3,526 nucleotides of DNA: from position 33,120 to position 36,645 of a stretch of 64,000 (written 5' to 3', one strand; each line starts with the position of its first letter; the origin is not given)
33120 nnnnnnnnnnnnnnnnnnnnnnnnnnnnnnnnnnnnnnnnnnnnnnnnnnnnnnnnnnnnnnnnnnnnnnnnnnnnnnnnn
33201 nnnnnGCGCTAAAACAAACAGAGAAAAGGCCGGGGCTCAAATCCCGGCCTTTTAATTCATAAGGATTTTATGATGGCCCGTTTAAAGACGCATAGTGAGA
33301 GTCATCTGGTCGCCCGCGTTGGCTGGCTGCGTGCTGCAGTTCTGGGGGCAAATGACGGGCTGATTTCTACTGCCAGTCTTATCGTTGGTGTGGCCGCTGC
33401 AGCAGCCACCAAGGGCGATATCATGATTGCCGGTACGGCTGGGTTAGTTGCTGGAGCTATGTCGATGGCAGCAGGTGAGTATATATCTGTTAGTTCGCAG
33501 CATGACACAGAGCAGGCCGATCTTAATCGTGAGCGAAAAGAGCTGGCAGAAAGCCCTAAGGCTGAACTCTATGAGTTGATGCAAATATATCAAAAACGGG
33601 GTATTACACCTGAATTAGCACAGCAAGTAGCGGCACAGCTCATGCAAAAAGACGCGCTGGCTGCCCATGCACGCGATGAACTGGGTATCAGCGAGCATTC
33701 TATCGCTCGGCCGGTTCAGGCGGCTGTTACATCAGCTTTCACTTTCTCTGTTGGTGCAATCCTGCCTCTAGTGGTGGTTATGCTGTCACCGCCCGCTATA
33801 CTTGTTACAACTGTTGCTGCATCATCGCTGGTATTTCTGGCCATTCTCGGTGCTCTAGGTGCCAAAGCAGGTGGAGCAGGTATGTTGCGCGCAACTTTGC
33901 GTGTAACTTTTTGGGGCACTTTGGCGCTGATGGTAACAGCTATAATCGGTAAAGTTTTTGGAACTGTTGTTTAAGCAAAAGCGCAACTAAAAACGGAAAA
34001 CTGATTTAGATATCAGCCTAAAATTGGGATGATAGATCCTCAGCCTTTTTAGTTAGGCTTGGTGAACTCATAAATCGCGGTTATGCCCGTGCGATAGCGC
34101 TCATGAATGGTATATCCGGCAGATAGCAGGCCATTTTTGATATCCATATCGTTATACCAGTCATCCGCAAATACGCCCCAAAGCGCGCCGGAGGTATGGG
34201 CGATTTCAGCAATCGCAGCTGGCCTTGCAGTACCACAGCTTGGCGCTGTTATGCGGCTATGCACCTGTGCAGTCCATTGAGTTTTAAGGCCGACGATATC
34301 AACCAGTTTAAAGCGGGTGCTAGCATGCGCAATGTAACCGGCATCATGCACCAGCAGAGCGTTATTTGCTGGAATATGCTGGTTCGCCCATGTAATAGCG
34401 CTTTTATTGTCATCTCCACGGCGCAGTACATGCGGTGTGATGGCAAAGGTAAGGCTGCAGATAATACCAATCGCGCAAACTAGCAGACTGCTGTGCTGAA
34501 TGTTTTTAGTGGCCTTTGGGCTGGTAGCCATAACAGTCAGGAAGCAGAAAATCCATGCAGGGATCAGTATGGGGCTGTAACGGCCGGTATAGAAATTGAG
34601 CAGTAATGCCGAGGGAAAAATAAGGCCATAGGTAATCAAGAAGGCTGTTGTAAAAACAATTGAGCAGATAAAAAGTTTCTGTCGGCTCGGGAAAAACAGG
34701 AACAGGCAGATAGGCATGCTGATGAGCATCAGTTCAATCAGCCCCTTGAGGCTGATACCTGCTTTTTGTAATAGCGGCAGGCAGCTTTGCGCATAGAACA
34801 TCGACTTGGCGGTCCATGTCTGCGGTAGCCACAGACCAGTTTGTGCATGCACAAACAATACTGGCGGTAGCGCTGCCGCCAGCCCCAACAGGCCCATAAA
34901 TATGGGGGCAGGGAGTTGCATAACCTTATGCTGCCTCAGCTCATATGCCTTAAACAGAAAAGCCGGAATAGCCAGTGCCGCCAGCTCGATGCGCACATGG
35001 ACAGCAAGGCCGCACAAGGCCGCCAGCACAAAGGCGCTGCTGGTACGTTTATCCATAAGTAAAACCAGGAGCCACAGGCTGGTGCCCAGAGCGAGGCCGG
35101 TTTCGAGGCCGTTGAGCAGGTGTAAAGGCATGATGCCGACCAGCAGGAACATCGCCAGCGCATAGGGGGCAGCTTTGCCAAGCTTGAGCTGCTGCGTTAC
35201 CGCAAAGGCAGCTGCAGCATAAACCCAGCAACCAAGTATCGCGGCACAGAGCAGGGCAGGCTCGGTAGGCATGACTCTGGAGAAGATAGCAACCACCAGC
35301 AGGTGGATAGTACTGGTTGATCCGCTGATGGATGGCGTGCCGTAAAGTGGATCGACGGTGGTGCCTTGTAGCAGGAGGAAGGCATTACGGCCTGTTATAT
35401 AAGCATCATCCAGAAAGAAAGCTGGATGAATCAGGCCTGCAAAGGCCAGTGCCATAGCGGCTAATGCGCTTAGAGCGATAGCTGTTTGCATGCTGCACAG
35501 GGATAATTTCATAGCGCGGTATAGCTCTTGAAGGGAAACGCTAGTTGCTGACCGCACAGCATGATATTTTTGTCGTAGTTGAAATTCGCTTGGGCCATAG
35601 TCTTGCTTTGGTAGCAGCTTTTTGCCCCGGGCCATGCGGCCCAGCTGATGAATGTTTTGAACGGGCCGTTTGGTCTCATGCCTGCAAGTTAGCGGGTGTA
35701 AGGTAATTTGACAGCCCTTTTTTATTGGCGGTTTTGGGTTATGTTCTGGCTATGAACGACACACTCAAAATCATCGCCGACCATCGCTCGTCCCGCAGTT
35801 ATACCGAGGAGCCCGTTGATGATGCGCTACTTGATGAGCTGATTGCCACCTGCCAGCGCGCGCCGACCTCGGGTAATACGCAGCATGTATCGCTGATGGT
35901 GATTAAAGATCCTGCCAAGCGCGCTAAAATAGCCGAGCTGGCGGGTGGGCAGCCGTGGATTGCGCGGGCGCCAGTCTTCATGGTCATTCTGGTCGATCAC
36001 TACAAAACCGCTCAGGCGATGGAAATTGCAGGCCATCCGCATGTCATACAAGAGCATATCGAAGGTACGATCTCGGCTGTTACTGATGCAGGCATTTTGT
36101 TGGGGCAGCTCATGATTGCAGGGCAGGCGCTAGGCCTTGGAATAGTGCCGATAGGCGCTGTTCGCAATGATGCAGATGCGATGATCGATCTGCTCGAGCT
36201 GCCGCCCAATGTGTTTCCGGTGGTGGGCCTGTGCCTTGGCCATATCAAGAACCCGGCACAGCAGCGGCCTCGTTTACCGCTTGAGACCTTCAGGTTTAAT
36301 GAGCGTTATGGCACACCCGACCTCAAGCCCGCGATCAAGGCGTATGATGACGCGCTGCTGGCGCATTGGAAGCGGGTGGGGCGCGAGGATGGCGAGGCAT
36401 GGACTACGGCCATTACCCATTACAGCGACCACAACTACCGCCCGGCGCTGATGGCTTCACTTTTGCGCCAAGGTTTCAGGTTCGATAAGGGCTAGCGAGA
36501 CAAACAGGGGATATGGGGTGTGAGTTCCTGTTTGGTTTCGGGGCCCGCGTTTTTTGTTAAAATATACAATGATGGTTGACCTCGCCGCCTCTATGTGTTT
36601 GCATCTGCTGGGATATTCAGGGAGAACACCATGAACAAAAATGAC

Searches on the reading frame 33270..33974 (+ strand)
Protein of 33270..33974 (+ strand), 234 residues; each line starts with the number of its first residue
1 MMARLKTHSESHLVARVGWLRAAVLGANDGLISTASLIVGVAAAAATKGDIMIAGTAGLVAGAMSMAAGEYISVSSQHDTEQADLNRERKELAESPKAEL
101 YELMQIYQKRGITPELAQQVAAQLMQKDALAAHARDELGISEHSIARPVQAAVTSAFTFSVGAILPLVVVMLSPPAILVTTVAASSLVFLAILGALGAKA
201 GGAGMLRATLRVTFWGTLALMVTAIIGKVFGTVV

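Call 68: search_protein_families(library=pfam, proteins=[window:33270-33974:+], max_evalue=0.00001)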
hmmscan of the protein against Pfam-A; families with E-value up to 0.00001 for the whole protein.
window:33270-33974:+ (234 aa): 1 family
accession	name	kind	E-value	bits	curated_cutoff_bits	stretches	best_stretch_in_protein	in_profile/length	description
PF01988.24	VIT1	-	1e-67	228.5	28.1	1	20-228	1-214/214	VIT family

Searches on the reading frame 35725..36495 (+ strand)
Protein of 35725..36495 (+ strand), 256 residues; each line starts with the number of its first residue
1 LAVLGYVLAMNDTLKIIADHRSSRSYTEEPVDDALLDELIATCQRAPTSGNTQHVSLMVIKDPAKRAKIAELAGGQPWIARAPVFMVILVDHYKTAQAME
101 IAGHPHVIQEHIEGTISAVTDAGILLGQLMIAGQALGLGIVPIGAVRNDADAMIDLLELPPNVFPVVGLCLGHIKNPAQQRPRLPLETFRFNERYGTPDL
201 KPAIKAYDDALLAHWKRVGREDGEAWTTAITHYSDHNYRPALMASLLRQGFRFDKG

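Call 87: search_protein_families(library=pfam, proteins=[window:35725-36495:+], max_evalue=0.001)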
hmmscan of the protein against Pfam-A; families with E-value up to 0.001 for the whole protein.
window:35725-36495:+ (256 aa): 1 family
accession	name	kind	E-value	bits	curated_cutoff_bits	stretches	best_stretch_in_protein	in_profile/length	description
PF00881.29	Nitroreductase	-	2.7e-23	83.4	23.5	1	17-173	1-167/167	Nitroreductase family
